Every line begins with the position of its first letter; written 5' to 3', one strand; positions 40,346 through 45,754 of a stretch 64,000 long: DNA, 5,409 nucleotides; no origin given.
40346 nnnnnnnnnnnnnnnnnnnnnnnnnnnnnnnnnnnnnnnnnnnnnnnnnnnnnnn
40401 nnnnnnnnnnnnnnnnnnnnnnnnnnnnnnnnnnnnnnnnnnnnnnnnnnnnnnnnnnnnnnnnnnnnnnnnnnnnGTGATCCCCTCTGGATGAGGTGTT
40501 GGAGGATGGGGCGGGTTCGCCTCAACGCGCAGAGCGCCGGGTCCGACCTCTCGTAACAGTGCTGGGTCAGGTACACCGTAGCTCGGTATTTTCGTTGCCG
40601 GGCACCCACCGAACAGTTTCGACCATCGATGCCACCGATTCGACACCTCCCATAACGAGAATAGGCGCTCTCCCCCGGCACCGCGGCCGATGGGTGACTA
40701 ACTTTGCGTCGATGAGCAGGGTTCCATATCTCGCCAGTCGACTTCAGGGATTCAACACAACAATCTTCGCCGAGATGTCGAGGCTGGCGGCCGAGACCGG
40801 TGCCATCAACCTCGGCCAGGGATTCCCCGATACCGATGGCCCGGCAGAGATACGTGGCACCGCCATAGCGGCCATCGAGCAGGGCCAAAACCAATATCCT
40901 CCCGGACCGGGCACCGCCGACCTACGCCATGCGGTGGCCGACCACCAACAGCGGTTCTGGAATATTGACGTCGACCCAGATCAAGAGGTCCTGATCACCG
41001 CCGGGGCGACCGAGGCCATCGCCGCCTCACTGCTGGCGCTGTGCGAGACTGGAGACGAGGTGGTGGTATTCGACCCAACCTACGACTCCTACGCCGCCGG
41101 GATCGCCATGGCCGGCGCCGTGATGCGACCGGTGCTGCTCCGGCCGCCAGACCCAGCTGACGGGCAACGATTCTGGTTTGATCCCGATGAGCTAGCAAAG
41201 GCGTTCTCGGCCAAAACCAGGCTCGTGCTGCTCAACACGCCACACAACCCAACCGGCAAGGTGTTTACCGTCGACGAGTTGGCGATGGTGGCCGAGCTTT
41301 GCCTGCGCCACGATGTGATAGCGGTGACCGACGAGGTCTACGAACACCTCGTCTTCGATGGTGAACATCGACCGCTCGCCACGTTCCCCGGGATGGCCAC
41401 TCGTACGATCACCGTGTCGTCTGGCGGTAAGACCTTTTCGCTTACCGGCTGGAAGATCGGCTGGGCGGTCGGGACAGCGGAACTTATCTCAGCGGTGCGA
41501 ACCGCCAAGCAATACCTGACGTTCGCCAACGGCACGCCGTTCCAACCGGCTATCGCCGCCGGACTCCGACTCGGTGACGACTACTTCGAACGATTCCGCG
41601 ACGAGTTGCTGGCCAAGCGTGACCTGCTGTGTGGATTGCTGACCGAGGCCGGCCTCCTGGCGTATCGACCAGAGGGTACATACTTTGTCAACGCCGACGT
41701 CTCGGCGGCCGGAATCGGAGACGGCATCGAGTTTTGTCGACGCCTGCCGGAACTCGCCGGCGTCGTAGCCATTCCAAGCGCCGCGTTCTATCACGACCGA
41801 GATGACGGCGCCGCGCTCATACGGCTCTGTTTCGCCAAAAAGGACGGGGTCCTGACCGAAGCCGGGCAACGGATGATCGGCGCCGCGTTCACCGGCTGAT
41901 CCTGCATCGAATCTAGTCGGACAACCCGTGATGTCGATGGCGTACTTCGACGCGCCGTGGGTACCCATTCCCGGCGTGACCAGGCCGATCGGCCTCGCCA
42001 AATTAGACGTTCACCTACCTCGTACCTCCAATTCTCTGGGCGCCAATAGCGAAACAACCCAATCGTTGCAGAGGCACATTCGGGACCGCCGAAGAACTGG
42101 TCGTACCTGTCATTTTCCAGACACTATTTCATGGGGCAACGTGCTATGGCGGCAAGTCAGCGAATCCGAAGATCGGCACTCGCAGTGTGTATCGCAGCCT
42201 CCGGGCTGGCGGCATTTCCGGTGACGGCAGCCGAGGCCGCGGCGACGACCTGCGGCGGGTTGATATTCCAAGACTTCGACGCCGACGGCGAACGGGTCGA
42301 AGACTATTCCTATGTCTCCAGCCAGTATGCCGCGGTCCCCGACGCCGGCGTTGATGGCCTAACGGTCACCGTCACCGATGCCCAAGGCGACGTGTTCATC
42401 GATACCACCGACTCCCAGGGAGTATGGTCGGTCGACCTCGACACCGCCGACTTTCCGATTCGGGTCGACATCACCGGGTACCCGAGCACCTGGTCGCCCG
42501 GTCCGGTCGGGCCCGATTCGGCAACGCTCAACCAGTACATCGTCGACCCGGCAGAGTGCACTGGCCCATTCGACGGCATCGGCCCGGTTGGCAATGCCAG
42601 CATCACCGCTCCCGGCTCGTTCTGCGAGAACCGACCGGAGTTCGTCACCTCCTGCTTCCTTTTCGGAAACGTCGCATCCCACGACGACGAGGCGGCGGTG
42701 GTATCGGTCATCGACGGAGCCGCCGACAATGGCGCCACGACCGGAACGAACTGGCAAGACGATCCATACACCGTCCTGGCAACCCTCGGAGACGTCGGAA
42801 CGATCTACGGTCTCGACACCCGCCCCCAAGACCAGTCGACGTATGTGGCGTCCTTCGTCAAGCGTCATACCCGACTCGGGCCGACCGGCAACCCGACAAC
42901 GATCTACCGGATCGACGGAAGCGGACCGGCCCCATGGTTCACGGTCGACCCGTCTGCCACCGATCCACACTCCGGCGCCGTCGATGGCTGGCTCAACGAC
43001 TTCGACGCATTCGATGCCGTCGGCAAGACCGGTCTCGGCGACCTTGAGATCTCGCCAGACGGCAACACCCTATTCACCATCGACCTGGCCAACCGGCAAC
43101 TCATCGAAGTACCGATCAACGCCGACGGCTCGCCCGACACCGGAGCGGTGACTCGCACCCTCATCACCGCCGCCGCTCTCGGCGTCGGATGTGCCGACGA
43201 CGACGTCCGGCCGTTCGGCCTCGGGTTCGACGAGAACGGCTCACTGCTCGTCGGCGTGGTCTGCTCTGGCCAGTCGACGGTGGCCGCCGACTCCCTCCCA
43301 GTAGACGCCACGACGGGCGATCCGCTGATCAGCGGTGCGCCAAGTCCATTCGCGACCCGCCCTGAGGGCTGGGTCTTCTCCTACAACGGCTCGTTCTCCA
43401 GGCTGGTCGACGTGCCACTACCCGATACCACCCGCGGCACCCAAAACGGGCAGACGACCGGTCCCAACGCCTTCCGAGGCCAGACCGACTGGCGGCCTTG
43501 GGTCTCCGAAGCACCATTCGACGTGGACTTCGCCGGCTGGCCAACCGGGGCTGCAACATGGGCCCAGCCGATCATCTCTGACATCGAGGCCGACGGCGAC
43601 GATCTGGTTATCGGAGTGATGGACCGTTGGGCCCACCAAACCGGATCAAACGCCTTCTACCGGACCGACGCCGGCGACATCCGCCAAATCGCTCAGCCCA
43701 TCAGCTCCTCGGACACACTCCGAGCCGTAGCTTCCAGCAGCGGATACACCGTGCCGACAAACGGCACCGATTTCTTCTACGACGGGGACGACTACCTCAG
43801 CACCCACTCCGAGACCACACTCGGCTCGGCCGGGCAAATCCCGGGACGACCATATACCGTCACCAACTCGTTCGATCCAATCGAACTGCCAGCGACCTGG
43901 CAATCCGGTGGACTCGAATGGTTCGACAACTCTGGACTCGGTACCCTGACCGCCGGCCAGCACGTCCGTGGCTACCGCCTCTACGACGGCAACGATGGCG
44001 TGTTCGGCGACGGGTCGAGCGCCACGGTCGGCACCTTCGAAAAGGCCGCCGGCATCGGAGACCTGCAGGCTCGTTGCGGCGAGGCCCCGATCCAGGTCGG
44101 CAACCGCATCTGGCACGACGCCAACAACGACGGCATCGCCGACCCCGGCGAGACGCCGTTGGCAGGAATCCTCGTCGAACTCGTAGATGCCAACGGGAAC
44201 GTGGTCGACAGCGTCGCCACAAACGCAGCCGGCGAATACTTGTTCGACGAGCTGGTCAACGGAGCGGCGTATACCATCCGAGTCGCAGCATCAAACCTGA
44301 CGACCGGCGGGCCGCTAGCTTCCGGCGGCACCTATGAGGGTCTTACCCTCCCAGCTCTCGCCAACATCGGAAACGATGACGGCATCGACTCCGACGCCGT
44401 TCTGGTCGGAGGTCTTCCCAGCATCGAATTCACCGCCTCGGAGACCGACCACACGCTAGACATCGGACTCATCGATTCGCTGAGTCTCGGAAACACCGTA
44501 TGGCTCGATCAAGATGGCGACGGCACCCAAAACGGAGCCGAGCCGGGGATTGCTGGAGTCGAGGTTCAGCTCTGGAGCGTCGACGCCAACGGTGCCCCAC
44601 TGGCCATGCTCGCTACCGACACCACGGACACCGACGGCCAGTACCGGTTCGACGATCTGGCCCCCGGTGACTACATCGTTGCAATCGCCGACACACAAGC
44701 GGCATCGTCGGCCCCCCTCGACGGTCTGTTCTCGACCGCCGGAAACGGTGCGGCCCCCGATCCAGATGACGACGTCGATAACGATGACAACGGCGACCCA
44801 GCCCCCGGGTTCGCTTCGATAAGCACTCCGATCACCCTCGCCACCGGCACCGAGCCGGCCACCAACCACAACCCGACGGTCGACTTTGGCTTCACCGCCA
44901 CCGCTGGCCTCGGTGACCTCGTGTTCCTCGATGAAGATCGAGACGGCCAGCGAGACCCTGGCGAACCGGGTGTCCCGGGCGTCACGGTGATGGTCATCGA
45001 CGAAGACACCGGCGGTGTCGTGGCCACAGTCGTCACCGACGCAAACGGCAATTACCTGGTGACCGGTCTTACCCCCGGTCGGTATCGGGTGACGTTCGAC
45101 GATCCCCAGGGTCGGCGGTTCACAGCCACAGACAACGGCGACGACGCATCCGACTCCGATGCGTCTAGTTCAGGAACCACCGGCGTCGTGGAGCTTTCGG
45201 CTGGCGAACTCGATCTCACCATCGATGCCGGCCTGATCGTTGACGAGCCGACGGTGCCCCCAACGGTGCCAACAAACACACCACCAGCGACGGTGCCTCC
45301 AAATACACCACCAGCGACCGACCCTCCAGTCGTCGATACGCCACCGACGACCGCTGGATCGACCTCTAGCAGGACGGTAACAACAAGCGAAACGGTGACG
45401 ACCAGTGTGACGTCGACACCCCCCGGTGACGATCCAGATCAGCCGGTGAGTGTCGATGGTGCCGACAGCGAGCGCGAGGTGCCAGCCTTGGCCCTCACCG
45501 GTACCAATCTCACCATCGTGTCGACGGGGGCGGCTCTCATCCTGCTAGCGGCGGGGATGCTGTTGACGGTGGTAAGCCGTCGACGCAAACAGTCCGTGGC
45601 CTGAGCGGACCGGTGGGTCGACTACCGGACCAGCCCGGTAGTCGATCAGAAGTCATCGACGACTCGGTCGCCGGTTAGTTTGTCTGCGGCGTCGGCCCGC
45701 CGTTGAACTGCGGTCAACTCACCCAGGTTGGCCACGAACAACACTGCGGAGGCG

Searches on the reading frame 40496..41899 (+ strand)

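Call 54: search_protein_families(library=pfam, proteins=[window:40496-41899:+], max_evalue=0.001)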
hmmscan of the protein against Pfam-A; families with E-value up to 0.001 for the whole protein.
window:40496-41899:+ (467 aa): 4 families
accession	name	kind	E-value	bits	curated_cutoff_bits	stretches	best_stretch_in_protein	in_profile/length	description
PF00155.27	Aminotran_1_2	-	1.3e-57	196.1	19.7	1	103-453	3-354/361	Aminotransferase class I and II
PF01053.26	Cys_Met_Meta_PP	-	4e-06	26.1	27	1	164-281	69-175/381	Cys/Met metabolism PLP-dependent enzyme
PF00266.25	Aminotran_5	-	1.2e-05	25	21.5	1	157-280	56-176/371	Aminotransferase class-V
PF01212.27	Beta_elim_lyase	-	8.3e-05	22.5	27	1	114-279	9-168/288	Beta-eliminating lyase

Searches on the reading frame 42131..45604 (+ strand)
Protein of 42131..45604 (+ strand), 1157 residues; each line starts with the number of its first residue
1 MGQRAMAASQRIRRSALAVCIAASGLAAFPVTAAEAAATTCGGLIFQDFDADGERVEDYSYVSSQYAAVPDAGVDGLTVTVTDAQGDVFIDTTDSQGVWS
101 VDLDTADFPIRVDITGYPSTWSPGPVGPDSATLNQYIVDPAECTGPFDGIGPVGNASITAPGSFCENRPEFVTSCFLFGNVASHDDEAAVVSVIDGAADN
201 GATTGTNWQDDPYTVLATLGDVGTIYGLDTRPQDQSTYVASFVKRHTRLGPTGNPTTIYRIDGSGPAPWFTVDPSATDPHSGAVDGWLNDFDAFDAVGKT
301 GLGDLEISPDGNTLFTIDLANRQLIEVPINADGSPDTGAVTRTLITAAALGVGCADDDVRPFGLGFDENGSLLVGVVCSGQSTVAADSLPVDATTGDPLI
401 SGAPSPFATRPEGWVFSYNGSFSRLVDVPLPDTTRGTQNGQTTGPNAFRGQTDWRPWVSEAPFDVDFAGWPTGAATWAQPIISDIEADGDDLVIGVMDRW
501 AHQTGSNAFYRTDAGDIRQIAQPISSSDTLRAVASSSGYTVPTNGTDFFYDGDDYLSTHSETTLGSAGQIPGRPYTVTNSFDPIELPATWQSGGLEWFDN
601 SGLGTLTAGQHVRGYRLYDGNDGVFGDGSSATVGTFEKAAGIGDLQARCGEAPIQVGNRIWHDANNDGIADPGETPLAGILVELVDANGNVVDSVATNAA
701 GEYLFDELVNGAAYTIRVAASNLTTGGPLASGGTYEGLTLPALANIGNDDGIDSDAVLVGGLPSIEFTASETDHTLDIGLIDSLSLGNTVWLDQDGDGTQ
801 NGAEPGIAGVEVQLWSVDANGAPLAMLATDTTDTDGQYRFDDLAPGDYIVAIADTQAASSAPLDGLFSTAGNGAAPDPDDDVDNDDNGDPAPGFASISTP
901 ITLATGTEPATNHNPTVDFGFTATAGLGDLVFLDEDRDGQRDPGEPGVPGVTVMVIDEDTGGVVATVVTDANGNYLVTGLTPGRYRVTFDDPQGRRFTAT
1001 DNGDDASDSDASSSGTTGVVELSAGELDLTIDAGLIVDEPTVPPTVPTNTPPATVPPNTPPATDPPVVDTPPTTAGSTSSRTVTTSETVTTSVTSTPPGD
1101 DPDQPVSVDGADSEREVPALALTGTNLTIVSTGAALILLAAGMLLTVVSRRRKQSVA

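Call 53: search_protein_families(library=pfam, proteins=[window:42131-45604:+], max_evalue=0.001)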
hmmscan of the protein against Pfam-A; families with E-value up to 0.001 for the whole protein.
window:42131-45604:+ (1157 aa): 8 families
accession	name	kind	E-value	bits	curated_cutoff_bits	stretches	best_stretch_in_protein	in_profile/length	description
PF17210.9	SdrD_B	-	1.8e-71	237.9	29.7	3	926-1035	2-112/112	SdrD B-like domain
PF13620.12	CarboxypepD_reg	-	3.1e-25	88.8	32.3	2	944-998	10-63/82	Carboxypeptidase regulatory-like domain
PF17802.7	SpaA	-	8.7e-16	58.3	23.1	0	806-850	15-56/91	Prealbumin-like fold domain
PF11974.14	bMG3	-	9.6e-10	38.8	34.9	0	675-708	26-59/103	Bacterial alpha-2-macroglobulin MG3 domain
PF13715.12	CarbopepD_reg_2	-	4.5e-08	33.4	32.2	0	946-989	12-50/88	CarboxypepD_reg-like domain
PF22902.2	NOMO1-like_9th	-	5.7e-06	26.5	27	0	945-979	10-44/75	BOS complex subunit NOMO1-like, beta sandwich domain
PF01060.29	TTR-52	-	0.00037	21.5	24.9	0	807-840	11-43/79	Transthyretin-like family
PF24421.1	Ig_J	-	0.00038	21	29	0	826-855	56-85/104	Tip attachment protein J, Ig-like domain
